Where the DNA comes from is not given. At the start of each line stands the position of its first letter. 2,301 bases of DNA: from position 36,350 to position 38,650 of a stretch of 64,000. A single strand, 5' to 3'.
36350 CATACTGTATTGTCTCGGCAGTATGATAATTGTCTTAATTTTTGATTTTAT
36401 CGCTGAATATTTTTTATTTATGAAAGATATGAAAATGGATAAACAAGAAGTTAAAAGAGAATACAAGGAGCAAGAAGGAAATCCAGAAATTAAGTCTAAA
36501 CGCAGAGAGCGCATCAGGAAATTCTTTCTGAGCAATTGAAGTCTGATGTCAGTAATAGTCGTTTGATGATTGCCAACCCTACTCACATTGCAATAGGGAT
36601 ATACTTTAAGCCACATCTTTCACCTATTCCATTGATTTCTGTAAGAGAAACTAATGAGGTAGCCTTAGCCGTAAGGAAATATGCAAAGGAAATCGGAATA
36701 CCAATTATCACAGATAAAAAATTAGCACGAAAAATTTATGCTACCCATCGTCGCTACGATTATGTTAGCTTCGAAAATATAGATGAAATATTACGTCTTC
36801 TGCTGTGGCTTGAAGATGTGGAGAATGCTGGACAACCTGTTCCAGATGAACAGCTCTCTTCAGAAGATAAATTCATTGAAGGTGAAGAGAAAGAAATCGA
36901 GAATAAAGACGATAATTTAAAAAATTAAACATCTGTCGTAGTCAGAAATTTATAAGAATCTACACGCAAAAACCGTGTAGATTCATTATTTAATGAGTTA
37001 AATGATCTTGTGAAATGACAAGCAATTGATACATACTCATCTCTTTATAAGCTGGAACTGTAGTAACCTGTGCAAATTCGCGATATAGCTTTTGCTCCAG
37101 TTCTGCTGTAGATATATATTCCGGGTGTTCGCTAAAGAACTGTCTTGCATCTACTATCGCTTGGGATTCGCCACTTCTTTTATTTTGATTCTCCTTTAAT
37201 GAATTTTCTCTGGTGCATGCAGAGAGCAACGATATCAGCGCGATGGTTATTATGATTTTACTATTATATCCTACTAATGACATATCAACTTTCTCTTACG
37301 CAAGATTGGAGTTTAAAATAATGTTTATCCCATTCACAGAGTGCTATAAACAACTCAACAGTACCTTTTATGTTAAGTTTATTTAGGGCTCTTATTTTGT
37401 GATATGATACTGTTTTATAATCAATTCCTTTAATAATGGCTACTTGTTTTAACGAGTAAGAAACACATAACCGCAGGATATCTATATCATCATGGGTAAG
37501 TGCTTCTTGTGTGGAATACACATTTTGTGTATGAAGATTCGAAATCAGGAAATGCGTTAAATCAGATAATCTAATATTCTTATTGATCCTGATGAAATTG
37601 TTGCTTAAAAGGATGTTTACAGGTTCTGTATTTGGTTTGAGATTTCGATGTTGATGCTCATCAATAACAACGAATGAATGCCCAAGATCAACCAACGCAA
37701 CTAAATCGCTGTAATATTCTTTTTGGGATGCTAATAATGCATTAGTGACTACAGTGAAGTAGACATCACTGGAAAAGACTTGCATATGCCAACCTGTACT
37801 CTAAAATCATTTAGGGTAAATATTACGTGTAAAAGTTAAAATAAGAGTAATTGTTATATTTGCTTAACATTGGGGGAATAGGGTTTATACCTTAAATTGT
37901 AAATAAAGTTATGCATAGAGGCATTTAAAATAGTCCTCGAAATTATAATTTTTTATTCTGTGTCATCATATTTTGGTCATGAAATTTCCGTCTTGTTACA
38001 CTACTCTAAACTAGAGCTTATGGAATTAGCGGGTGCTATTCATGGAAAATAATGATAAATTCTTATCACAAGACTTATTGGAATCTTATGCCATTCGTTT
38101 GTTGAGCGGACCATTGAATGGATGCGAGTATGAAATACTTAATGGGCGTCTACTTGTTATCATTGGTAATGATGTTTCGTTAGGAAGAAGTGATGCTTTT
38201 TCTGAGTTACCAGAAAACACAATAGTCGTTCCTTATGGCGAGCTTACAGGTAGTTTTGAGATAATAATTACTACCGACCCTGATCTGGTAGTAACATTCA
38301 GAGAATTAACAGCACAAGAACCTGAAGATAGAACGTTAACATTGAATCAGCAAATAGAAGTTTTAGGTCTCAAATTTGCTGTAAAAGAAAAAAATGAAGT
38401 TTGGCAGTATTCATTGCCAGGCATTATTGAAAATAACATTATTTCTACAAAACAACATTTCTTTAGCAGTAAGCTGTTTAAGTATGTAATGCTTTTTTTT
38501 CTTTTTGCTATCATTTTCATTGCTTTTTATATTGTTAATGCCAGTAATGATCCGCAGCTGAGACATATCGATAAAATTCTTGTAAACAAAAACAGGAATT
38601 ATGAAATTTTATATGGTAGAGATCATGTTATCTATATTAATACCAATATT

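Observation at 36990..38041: etrA-like regulator translationally coupled to a 97-aa lipoprotein, divergent from the needle-complex operon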

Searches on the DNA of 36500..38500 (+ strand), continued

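Call 32: get_annotated_region(hit=H56, flank=6000)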
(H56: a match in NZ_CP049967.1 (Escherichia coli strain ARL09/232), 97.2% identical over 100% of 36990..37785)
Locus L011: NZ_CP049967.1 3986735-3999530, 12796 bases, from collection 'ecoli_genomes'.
description: Escherichia coli strain ARL09/232 chromosome, complete genome
organism: Escherichia coli strain ARL09/232 (NCBI taxid 562)
replicon: chromosome; assembly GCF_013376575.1
host: Homo sapiens; source: urine; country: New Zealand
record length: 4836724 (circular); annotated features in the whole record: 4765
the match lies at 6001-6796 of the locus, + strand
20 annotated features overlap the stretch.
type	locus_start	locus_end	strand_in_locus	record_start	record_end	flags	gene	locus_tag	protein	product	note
CDS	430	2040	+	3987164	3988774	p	-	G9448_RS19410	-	hypothetical protein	internal stop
CDS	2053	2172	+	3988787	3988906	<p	-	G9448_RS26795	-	type III secretion system needle length determinant, SpaN/EivJ family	incomplete; partial in the middle of a contig; missing N-terminus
CDS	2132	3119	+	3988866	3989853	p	-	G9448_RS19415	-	YscQ/HrcQ family type III secretion apparatus protein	frameshifted; internal stop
CDS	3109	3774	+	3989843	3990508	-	-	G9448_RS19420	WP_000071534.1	EscR/YscR/HrcR family type III secretion system export apparatus protein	-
CDS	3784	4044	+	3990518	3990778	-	-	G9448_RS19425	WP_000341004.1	EscS/YscS/HrcS family type III secretion system export apparatus protein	-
CDS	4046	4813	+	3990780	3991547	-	sctT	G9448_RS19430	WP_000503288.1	type III secretion system export apparatus subunit SctT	-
CDS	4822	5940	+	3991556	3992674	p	-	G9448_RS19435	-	EscU/YscU/HrcU family type III secretion system export apparatus switch protein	frameshifted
CDS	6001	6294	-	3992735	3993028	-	-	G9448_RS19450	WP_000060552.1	hypothetical protein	-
CDS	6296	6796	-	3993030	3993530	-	-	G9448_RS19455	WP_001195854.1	helix-turn-helix transcriptional regulator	-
CDS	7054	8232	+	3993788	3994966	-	-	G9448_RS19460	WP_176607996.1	PrgH/EprH family type III secretion apparatus protein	-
CDS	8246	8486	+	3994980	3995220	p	-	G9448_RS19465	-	type III secretion system needle complex protein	frameshifted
CDS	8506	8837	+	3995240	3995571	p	sctI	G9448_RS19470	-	type III secretion system inner rod subunit SctI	frameshifted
CDS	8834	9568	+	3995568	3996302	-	-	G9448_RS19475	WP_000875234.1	EscJ/YscJ/HrcJ family type III secretion inner membrane ring protein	-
CDS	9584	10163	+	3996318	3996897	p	-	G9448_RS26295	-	type III secretion apparatus protein OrgA/MxiK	frameshifted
CDS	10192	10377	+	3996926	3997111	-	-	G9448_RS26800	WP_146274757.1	hypothetical protein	-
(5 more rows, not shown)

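Call 33: get_annotated_region(hit=H66, flank=6000)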
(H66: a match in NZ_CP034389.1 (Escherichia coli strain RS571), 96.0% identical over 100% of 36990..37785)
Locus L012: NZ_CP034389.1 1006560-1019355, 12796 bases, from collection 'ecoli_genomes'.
description: Escherichia coli strain RS571 chromosome, complete genome
organism: Escherichia coli strain RS571 (NCBI taxid 562)
replicon: chromosome; assembly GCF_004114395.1
host: Homo sapiens; source: rectal swab; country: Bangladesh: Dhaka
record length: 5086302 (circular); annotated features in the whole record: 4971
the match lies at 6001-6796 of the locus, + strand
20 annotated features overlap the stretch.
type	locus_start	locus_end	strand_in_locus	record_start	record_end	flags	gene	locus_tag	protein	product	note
CDS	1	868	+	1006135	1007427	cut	sctN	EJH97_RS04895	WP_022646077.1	type III secretion system ATPase SctN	-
CDS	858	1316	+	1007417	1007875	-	-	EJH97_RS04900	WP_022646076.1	hypothetical protein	-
CDS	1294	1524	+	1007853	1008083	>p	-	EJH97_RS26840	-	type III secretion system needle length determinant, SpaN/EivJ family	incomplete; partial in the middle of a contig; missing C-terminus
CDS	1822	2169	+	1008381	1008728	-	-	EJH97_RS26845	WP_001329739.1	SpaN/EivJ family type III secretion system needle length determinant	-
CDS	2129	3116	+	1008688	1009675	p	-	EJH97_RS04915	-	YscQ/HrcQ family type III secretion apparatus protein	frameshifted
CDS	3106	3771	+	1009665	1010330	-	-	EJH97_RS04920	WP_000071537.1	EscR/YscR/HrcR family type III secretion system export apparatus protein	-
CDS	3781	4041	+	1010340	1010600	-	-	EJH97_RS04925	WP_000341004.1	EscS/YscS/HrcS family type III secretion system export apparatus protein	-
CDS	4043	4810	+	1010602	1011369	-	sctT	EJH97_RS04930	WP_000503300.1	type III secretion system export apparatus subunit SctT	-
CDS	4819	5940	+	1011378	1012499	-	-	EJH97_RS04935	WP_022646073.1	EscU/YscU/HrcU family type III secretion system export apparatus switch protein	-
CDS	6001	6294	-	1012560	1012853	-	-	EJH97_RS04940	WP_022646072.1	hypothetical protein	-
CDS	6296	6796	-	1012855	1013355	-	-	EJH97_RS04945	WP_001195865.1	helix-turn-helix transcriptional regulator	-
CDS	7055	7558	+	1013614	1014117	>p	-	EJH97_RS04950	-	PrgH/EprH family type III secretion apparatus protein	incomplete; partial in the middle of a contig; missing C-terminus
CDS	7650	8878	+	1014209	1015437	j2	-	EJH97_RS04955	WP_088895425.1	IS3-like element IS2 family transposase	programmed frameshift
CDS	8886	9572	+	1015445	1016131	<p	-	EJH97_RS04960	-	PrgH/EprH family type III secretion apparatus protein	incomplete; partial in the middle of a contig; missing N-terminus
CDS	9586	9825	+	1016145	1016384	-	-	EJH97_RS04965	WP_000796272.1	type III secretion system needle complex protein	-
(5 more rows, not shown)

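Call 39: get_annotated_region(hit=H31, flank=5200)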
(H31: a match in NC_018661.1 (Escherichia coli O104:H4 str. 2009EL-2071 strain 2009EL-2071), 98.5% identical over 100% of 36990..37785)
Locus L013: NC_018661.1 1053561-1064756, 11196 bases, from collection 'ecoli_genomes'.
description: Escherichia coli O104:H4 str. 2009EL-2071, complete sequence
organism: Escherichia coli O104:H4 str. 2009EL-2071 strain 2009EL-2071 (NCBI taxid 1133853)
replicon: chromosome; assembly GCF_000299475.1
host: -; source: Stool; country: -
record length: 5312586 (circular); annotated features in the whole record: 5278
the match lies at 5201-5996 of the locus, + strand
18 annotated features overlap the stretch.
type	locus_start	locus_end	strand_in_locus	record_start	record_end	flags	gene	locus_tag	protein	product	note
CDS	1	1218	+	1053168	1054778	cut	-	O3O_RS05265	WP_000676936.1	glycoside hydrolase family 15 protein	-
CDS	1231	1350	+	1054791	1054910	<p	-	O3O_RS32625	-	type III secretion system needle length determinant, SpaN/EivJ family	incomplete; partial in the middle of a contig; missing N-terminus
CDS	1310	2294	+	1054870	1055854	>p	-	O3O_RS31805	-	YscQ/HrcQ family type III secretion apparatus protein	frameshifted; internal stop; incomplete; partial in the middle of a contig; missing C-terminus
CDS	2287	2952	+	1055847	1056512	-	-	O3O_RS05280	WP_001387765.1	EscR/YscR/HrcR family type III secretion system export apparatus protein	-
CDS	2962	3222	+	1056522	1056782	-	-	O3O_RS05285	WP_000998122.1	EscS/YscS/HrcS family type III secretion system export apparatus protein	-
CDS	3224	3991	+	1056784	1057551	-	sctT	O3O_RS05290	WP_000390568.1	type III secretion system export apparatus subunit SctT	-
CDS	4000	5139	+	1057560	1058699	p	-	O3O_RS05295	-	EscU/YscU/HrcU family type III secretion system export apparatus switch protein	frameshifted; internal stop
CDS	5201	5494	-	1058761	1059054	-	-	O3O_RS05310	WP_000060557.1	invasion protein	-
CDS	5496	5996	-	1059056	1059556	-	-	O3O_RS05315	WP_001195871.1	helix-turn-helix transcriptional regulator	-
CDS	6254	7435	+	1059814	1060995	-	-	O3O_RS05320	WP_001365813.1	PrgH/EprH family type III secretion apparatus protein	-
CDS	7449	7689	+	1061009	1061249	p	-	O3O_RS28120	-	type III secretion system needle complex protein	frameshifted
CDS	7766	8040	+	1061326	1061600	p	sctI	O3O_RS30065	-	type III secretion system inner rod subunit SctI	frameshifted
CDS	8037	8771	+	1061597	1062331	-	-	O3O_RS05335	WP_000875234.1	EscJ/YscJ/HrcJ family type III secretion inner membrane ring protein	-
CDS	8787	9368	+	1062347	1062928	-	-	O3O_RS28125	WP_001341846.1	type III secretion apparatus protein OrgA/MxiK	-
CDS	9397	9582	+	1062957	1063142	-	-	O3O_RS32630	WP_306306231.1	hypothetical protein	-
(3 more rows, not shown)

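Call 40: get_annotated_region(hit=H35, flank=5200)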
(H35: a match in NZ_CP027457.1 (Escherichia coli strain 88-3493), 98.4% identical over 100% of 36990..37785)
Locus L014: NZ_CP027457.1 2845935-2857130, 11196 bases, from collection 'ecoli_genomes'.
description: Escherichia coli strain 88-3493 chromosome, complete genome
organism: Escherichia coli strain 88-3493 (NCBI taxid 562)
replicon: chromosome; assembly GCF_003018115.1
host: missing; source: missing; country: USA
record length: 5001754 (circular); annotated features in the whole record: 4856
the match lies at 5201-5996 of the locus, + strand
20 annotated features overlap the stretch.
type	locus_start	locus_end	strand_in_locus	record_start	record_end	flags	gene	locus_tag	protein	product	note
CDS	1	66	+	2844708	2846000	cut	sctN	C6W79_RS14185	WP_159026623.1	type III secretion system ATPase SctN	-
CDS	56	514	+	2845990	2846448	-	-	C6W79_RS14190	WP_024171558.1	type III secretion protein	-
CDS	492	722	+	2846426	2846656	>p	-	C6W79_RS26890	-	type III secretion protein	incomplete; partial in the middle of a contig; missing C-terminus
CDS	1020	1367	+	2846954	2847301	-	-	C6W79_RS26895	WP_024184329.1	SpaN/EivJ family type III secretion system needle length determinant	-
CDS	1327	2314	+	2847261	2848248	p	-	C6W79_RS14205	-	YscQ/HrcQ family type III secretion apparatus protein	frameshifted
CDS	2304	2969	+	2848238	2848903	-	-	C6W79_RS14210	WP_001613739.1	EscR/YscR/HrcR family type III secretion system export apparatus protein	-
CDS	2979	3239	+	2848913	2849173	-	-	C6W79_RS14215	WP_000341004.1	EscS/YscS/HrcS family type III secretion system export apparatus protein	-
CDS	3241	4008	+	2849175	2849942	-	sctT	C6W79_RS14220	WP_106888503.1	type III secretion system export apparatus subunit SctT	-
CDS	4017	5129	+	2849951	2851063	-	-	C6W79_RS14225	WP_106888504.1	EscU/YscU/HrcU family type III secretion system export apparatus switch protein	-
CDS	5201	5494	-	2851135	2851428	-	-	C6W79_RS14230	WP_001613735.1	hypothetical protein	-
CDS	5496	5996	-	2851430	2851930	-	-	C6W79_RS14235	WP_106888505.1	helix-turn-helix transcriptional regulator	-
CDS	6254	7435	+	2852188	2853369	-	-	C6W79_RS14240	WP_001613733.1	PrgH/EprH family type III secretion apparatus protein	-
CDS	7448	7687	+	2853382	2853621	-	-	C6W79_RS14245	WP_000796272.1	type III secretion system needle complex protein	-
CDS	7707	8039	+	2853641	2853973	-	sctI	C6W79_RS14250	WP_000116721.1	type III secretion system inner rod subunit SctI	-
CDS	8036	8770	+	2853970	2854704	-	-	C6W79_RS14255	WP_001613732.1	EscJ/YscJ/HrcJ family type III secretion inner membrane ring protein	-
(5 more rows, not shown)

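Call 41: get_annotated_region(hit=H44, flank=5200)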
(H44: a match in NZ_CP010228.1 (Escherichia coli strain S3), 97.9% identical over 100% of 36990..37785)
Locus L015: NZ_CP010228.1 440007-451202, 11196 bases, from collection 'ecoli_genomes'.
description: Escherichia coli strain S3 chromosome, complete genome
organism: Escherichia coli strain S3 (NCBI taxid 562)
replicon: chromosome; assembly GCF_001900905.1
host: not applicable; source: -; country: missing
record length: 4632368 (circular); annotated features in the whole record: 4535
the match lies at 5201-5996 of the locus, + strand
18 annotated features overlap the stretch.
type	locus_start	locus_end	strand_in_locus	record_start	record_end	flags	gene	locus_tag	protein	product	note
CDS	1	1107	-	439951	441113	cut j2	-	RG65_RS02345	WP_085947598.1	IS3-like element IS3 family transposase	programmed frameshift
CDS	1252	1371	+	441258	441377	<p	-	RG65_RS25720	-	type III secretion system needle length determinant, SpaN/EivJ family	incomplete; partial in the middle of a contig; missing N-terminus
CDS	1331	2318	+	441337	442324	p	-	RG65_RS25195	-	YscQ/HrcQ family type III secretion apparatus protein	frameshifted; internal stop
CDS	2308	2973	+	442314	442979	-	-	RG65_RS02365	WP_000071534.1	EscR/YscR/HrcR family type III secretion system export apparatus protein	-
CDS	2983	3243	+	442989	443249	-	-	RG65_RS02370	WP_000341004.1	EscS/YscS/HrcS family type III secretion system export apparatus protein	-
CDS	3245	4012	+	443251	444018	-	sctT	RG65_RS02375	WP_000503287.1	type III secretion system export apparatus subunit SctT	-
CDS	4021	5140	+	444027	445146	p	-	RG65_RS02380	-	EscU/YscU/HrcU family type III secretion system export apparatus switch protein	frameshifted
CDS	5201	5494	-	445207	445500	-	-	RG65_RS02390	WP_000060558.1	invasion protein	-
CDS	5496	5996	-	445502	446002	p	-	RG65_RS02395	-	helix-turn-helix transcriptional regulator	internal stop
CDS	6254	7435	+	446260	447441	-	-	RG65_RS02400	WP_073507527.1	PrgH/EprH family type III secretion apparatus protein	-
CDS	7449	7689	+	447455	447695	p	-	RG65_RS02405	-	type III secretion system needle complex protein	frameshifted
CDS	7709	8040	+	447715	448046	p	sctI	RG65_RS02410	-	type III secretion system inner rod subunit SctI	frameshifted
CDS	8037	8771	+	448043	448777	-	-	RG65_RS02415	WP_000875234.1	EscJ/YscJ/HrcJ family type III secretion inner membrane ring protein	-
CDS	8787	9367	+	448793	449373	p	-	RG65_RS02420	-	type III secretion apparatus protein OrgA/MxiK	frameshifted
CDS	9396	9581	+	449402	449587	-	-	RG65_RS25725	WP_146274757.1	hypothetical protein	-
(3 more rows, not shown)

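Call 42: get_annotated_region(hit=H52, flank=5200)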
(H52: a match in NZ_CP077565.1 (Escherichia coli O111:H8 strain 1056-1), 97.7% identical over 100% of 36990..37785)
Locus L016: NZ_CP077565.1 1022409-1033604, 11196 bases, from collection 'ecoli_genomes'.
description: Escherichia coli O111:H8 strain 1056-1 chromosome, complete genome
organism: Escherichia coli O111:H8 strain 1056-1 (NCBI taxid 991910)
replicon: chromosome; assembly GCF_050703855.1
host: -; source: cattle; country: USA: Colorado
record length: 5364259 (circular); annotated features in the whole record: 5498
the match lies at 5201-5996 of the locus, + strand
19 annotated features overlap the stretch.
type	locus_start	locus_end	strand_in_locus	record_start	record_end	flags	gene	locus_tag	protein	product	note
CDS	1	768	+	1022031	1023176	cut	-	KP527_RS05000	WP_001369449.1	glycoside hydrolase family 15 protein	-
CDS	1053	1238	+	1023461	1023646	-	-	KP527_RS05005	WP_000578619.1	hypothetical protein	-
CDS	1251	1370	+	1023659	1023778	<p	-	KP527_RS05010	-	type III secretion system needle length determinant, SpaN/EivJ family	incomplete; partial in the middle of a contig; missing N-terminus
CDS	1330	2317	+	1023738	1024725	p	-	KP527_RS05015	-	YscQ/HrcQ family type III secretion apparatus protein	frameshifted; internal stop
CDS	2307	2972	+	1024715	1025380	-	-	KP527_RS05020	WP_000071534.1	EscR/YscR/HrcR family type III secretion system export apparatus protein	-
CDS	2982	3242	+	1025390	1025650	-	-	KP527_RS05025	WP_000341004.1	EscS/YscS/HrcS family type III secretion system export apparatus protein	-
CDS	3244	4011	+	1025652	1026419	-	sctT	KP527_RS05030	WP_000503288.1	type III secretion system export apparatus subunit SctT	-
CDS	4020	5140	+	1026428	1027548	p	-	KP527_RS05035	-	EscU/YscU/HrcU family type III secretion system export apparatus switch protein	frameshifted; internal stop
CDS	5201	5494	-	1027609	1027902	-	-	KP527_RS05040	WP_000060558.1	invasion protein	-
CDS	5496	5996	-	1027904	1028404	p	-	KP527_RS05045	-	helix-turn-helix transcriptional regulator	internal stop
CDS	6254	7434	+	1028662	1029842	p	-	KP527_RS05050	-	PrgH/EprH family type III secretion apparatus protein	frameshifted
CDS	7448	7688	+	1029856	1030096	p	-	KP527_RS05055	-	type III secretion system needle complex protein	frameshifted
CDS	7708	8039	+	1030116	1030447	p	sctI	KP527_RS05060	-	type III secretion system inner rod subunit SctI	frameshifted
CDS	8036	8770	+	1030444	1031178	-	-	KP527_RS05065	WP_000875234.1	EscJ/YscJ/HrcJ family type III secretion inner membrane ring protein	-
CDS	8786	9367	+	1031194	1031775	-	-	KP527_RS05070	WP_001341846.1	type III secretion apparatus protein OrgA/MxiK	-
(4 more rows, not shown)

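Call 44: get_annotated_region(hit=H58, flank=5200)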
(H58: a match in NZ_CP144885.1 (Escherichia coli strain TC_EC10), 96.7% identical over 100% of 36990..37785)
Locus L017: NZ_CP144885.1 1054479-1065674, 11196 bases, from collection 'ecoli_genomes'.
description: Escherichia coli strain TC_EC10 chromosome, complete genome
organism: Escherichia coli strain TC_EC10 (NCBI taxid 562)
replicon: chromosome; assembly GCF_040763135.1
host: Homo sapiens; source: Gut; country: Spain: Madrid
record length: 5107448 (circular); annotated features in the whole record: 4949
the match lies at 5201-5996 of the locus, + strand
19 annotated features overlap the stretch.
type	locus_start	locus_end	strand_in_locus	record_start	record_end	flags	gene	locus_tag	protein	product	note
CDS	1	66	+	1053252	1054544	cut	sctN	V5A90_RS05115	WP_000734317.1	type III secretion system ATPase SctN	-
CDS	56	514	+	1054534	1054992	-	-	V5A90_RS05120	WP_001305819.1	type III secretion protein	-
CDS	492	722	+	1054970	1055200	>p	-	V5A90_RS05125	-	type III secretion protein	incomplete; partial in the middle of a contig; missing C-terminus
CDS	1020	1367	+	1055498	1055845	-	-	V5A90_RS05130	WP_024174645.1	type III secretion system needle length determinant, SpaN/EivJ family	-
CDS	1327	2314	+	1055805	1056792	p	-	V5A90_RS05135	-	YscQ/HrcQ family type III secretion apparatus protein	frameshifted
CDS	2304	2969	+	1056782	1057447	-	-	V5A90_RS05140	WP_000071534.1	EscR/YscR/HrcR family type III secretion system export apparatus protein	-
CDS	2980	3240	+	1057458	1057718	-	-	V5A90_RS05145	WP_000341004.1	EscS/YscS/HrcS family type III secretion system export apparatus protein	-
CDS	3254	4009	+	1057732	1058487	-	sctT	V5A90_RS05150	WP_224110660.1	type III secretion system export apparatus subunit SctT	-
CDS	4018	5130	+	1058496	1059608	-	-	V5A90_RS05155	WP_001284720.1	EscU/YscU/HrcU family type III secretion system export apparatus switch protein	-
CDS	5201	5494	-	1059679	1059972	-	-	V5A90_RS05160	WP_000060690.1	invasion protein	-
CDS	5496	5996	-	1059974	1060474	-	-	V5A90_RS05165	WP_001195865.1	helix-turn-helix transcriptional regulator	-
CDS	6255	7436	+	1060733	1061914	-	-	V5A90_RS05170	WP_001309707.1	PrgH/EprH family type III secretion apparatus protein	-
CDS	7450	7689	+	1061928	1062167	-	-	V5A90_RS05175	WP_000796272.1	type III secretion system needle complex protein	-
CDS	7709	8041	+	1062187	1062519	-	sctI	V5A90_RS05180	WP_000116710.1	type III secretion system inner rod subunit SctI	-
CDS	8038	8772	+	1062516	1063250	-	-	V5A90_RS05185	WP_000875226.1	EscJ/YscJ/HrcJ family type III secretion inner membrane ring protein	-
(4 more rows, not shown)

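Call 45: get_annotated_region(hit=H67, flank=5200)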
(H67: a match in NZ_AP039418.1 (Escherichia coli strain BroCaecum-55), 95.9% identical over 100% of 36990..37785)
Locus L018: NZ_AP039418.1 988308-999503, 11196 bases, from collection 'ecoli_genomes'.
description: Escherichia coli strain BroCaecum-55 chromosome, complete genome
organism: Escherichia coli strain BroCaecum-55 (NCBI taxid 562)
replicon: chromosome; assembly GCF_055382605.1
host: Gallus gallus; source: Broiler feces; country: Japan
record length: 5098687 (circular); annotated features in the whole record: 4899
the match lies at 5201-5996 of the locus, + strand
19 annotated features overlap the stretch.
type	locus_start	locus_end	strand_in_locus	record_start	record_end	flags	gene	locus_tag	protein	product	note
CDS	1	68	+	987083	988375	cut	sctN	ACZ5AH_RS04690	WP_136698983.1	type III secretion system ATPase SctN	-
CDS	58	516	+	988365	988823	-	-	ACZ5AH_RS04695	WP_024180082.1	type III secretion protein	-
CDS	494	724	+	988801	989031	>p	-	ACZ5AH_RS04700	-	SpaN/EivJ family type III secretion system needle length determinant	incomplete; partial in the middle of a contig; missing C-terminus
CDS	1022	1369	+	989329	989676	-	-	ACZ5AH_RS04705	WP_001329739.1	SpaN/EivJ family type III secretion system needle length determinant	-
CDS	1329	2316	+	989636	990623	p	-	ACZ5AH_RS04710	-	YscQ/HrcQ family type III secretion apparatus protein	frameshifted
CDS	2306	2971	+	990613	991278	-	-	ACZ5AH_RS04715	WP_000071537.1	EscR/YscR/HrcR family type III secretion system export apparatus protein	-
CDS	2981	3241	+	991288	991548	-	-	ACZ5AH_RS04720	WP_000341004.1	EscS/YscS/HrcS family type III secretion system export apparatus protein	-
CDS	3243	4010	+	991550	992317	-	sctT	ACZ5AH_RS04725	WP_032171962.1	type III secretion system export apparatus subunit SctT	-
CDS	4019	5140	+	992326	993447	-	-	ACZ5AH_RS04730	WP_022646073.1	EscU/YscU/HrcU family type III secretion system export apparatus switch protein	-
CDS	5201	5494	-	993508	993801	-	-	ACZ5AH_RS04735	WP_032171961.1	invasion protein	-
CDS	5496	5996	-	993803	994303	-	-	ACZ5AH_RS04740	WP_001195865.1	helix-turn-helix transcriptional regulator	-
CDS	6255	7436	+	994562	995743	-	-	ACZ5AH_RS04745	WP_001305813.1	PrgH/EprH family type III secretion apparatus protein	-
CDS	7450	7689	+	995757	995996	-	-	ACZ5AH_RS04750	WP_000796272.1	type III secretion system needle complex protein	-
CDS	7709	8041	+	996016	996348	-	sctI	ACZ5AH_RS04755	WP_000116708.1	type III secretion system inner rod subunit SctI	-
CDS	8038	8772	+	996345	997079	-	-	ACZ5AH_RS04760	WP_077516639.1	EscJ/YscJ/HrcJ family type III secretion inner membrane ring protein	-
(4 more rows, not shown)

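Call 46: get_annotated_region(hit=H71, flank=5200)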
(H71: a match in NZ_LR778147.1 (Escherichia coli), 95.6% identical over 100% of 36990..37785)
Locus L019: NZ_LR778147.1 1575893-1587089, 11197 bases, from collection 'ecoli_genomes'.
description: Escherichia coli isolate SC418 chromosome 1
organism: Escherichia coli (NCBI taxid 562)
replicon: chromosome; assembly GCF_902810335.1
host: -; source: sediment; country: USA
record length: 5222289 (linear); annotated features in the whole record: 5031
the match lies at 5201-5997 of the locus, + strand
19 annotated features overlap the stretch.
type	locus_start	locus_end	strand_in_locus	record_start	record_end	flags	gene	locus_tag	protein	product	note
CDS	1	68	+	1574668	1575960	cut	sctN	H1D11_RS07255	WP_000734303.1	type III secretion system ATPase SctN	-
CDS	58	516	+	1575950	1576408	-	-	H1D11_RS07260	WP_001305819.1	type III secretion protein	-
CDS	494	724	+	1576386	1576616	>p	-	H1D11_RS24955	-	type III secretion system needle length determinant, SpaN/EivJ family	incomplete; partial in the middle of a contig; missing C-terminus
CDS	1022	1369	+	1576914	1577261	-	-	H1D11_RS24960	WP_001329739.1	SpaN/EivJ family type III secretion system needle length determinant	-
CDS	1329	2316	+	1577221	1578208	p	-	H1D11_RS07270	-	YscQ/HrcQ family type III secretion apparatus protein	frameshifted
CDS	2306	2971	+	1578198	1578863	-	-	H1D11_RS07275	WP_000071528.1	EscR/YscR/HrcR family type III secretion system export apparatus protein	-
CDS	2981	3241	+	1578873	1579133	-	-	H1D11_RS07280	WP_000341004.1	EscS/YscS/HrcS family type III secretion system export apparatus protein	-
CDS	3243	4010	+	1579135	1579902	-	sctT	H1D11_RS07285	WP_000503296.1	type III secretion system export apparatus subunit SctT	-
CDS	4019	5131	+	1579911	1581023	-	-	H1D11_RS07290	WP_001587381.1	EscU/YscU/HrcU family type III secretion system export apparatus switch protein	-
CDS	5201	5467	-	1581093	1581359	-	-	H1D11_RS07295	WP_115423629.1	invasion protein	-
CDS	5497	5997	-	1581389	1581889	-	-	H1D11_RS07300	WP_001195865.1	helix-turn-helix transcriptional regulator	-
CDS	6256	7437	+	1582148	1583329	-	-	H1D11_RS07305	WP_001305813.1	PrgH/EprH family type III secretion apparatus protein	-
CDS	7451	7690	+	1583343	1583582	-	-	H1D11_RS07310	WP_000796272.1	type III secretion system needle complex protein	-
CDS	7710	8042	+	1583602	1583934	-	sctI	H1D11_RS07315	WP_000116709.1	type III secretion system inner rod subunit SctI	-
CDS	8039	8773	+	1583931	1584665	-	-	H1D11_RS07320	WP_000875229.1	EscJ/YscJ/HrcJ family type III secretion inner membrane ring protein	-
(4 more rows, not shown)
